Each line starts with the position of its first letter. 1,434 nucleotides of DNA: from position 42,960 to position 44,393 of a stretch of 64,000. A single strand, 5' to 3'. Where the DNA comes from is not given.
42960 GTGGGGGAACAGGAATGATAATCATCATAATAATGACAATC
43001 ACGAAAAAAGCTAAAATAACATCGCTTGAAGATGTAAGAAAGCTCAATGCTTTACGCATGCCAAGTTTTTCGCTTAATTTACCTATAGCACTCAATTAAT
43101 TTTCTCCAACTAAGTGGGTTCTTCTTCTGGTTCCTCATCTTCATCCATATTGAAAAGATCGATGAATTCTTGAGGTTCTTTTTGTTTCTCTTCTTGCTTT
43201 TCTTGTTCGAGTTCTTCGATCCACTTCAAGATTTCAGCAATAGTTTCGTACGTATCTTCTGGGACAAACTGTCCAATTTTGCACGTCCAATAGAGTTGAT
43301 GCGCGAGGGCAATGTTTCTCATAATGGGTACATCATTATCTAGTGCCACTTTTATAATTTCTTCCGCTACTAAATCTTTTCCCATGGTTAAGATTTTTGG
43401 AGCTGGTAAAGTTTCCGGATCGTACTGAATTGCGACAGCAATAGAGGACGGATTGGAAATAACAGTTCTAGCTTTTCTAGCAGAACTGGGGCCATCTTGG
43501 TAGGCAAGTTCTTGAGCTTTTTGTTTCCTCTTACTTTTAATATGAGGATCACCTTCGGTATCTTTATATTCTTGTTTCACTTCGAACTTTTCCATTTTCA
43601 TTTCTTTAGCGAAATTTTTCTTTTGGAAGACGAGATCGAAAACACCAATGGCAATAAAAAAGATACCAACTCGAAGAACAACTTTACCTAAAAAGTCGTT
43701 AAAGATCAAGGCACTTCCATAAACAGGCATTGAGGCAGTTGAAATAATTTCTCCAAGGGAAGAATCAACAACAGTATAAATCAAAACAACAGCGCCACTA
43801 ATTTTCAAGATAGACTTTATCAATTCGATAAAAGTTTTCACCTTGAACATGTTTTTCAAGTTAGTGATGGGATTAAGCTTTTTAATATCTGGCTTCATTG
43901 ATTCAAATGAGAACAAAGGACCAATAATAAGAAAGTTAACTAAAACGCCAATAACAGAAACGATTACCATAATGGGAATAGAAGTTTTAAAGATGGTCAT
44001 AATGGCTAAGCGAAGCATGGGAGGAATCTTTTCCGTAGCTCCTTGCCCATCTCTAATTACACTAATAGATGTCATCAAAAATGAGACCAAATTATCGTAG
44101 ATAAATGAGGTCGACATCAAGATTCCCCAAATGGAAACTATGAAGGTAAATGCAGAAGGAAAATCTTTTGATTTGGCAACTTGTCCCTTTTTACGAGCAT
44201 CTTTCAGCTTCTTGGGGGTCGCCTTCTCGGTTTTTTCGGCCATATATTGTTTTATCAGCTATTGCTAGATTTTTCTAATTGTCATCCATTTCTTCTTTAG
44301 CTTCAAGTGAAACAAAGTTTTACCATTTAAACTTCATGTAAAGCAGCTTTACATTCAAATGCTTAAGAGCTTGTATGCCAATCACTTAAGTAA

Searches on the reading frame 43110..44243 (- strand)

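Call 56: search_protein_families(library=pfam, proteins=[window:43110-44243:-], max_evalue=0.001)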
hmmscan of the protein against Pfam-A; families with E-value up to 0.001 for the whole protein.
window:43110-44243:- (377 aa): 1 family
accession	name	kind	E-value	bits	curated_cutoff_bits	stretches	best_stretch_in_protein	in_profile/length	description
PF01312.24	Bac_export_2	-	1.8e-105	353.3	24.4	1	3-342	2-335/335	FlhB HrpN YscU SpaS Family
